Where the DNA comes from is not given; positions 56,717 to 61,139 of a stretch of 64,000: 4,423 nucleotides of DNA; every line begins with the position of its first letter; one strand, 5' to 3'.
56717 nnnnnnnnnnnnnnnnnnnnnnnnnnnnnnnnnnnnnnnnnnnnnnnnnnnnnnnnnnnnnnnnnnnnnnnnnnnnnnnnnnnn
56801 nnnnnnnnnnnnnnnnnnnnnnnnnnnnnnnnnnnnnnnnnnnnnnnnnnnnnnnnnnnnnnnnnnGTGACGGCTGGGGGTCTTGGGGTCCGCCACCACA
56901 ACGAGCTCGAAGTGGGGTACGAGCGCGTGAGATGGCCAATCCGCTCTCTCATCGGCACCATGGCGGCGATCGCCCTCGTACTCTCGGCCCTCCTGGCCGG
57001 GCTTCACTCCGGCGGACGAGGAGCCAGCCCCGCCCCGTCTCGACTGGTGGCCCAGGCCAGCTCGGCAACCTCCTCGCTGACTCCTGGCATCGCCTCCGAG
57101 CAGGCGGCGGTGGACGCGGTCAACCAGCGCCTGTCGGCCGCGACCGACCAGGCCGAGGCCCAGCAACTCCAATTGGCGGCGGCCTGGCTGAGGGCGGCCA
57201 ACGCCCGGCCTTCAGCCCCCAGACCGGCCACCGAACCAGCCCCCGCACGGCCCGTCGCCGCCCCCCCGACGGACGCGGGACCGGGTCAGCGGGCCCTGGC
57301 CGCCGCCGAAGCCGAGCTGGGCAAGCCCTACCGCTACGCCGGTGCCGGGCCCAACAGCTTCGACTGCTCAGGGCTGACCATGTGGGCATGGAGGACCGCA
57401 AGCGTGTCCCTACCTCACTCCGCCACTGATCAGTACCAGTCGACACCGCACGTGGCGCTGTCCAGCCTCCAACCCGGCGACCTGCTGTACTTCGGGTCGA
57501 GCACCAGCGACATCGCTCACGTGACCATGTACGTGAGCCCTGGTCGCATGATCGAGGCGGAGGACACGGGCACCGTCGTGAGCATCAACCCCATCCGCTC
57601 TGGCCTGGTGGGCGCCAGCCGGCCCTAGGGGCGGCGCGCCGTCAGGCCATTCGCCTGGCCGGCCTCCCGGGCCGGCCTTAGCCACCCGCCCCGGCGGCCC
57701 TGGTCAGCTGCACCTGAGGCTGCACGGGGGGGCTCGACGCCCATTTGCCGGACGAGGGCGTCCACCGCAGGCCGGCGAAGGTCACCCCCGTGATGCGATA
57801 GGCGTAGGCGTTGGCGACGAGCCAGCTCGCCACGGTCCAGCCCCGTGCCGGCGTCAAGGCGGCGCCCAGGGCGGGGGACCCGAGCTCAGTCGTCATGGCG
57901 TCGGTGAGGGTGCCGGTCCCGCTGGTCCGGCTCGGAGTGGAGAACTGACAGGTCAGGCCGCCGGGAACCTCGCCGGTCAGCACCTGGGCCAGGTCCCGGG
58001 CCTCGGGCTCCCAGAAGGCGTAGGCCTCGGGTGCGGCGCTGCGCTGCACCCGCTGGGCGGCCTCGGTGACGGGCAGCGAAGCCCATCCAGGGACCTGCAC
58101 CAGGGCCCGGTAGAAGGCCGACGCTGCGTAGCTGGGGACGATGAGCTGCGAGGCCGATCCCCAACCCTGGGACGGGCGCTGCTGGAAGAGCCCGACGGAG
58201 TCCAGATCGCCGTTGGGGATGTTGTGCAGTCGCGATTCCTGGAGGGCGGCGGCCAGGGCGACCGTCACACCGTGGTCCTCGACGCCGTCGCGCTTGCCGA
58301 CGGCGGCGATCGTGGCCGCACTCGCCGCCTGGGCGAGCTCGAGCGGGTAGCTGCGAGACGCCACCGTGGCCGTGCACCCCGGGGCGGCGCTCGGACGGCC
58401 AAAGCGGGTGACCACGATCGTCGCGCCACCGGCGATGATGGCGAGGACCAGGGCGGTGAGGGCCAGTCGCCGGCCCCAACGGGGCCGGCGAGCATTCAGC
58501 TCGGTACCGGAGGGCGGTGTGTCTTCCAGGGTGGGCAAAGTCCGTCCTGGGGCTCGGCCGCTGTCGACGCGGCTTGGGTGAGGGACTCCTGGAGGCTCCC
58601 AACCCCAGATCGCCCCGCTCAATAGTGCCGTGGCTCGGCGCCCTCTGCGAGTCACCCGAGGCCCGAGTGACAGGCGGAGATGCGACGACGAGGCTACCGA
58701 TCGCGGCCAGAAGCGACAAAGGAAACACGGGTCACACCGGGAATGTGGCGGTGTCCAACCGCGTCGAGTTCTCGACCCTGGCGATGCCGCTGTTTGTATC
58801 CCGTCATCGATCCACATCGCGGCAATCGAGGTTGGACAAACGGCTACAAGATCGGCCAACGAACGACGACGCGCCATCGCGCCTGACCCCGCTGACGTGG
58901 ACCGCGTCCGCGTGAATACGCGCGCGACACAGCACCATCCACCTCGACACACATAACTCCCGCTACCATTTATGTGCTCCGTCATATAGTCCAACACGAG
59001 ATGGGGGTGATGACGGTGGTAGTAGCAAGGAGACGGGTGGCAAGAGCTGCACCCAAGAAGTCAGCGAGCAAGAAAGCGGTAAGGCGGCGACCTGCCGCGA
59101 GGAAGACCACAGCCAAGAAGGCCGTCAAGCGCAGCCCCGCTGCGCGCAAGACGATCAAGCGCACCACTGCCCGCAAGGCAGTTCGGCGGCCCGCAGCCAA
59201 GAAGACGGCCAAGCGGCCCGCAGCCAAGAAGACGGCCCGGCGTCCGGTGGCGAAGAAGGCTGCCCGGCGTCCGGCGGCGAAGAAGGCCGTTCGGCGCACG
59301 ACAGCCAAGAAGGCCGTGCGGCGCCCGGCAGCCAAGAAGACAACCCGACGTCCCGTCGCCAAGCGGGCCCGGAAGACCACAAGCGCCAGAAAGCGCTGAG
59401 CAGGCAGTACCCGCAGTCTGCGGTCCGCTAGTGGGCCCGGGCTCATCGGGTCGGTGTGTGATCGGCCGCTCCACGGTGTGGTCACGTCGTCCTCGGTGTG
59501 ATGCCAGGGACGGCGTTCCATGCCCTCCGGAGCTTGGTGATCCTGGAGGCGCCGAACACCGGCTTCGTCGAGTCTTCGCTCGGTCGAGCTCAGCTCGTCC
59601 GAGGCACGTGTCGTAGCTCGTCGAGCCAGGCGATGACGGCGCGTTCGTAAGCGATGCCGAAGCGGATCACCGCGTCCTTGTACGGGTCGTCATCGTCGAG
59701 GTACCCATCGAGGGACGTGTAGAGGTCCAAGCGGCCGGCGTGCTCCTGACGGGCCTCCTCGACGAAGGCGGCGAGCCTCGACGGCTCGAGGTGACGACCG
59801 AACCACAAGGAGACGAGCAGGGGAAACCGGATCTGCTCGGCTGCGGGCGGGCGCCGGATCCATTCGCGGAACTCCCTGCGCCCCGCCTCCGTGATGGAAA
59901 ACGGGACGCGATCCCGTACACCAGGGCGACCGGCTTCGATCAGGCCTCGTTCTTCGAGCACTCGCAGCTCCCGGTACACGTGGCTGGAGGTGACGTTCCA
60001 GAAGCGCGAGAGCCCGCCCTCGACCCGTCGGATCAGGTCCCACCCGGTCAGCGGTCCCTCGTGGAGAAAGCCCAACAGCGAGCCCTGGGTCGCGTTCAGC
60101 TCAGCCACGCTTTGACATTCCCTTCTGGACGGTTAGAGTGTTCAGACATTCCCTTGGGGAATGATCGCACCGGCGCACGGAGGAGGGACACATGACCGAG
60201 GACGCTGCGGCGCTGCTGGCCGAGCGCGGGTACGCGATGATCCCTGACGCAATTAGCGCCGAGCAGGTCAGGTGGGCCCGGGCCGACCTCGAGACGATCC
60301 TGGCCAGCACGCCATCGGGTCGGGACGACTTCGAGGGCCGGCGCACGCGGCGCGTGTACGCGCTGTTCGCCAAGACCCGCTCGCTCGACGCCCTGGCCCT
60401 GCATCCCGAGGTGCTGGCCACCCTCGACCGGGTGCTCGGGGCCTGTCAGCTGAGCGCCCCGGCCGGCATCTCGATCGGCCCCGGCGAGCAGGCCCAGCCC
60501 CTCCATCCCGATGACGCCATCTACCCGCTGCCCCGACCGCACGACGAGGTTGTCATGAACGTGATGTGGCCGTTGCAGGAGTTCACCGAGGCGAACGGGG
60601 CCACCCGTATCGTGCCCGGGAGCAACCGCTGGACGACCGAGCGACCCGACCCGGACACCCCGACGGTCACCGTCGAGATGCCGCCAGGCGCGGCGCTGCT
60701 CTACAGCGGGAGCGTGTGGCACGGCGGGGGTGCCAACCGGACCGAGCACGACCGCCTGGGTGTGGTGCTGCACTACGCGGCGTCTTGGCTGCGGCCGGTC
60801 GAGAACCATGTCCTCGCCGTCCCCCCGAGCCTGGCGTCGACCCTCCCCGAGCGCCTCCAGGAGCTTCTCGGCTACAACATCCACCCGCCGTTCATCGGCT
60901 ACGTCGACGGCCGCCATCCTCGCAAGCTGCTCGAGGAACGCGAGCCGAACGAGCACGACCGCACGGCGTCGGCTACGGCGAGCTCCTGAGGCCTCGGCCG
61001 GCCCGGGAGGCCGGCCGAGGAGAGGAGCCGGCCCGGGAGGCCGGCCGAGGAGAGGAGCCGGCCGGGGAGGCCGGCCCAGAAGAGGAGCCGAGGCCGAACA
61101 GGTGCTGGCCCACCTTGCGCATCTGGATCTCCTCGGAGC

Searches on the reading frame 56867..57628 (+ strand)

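Call 83: search_protein_families(library=pfam, proteins=[window:56867-57628:+], max_evalue=0.01)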
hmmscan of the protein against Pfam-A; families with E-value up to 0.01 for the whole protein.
window:56867-57628:+ (253 aa): 2 families
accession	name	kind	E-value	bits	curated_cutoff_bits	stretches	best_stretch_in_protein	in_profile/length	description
PF00877.26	NLPC_P60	-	9.3e-23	80.7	23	1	152-246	1-94/105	NlpC/P60 family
PF05382.19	Amidase_5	-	0.0069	16.8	21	0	160-241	24-116/142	Bacteriophage peptidoglycan hydrolase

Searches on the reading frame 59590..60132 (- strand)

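Call 17: search_protein_families(library=pfam, proteins=[window:59590-60132:-], max_evalue=0.001)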
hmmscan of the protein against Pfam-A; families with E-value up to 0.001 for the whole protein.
window:59590-60132:- (180 aa): 3 families
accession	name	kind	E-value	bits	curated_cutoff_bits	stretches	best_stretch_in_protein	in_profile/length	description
PF10400.15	Vir_act_alpha_C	-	2.7e-12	47.7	22.4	1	101-174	1-74/78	Virulence activator alpha C-term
PF03551.20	PadR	-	1.1e-09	38.6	27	1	19-90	1-75/75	Transcriptional regulator PadR-like family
PF14557.12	AphA_like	-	0.00024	21.3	27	1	18-96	15-94/174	Putative AphA-like transcriptional regulator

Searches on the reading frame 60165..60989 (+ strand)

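Call 17: search_protein_families(library=pfam, proteins=[window:60165-60989:+], max_evalue=0.001)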
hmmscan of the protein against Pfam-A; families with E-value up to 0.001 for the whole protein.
window:60165-60989:+ (274 aa): 1 family
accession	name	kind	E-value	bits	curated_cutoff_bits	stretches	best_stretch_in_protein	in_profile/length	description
PF05721.19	PhyH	-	2.8e-29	103.4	22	1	20-197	3-211/213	Phytanoyl-CoA dioxygenase (PhyH)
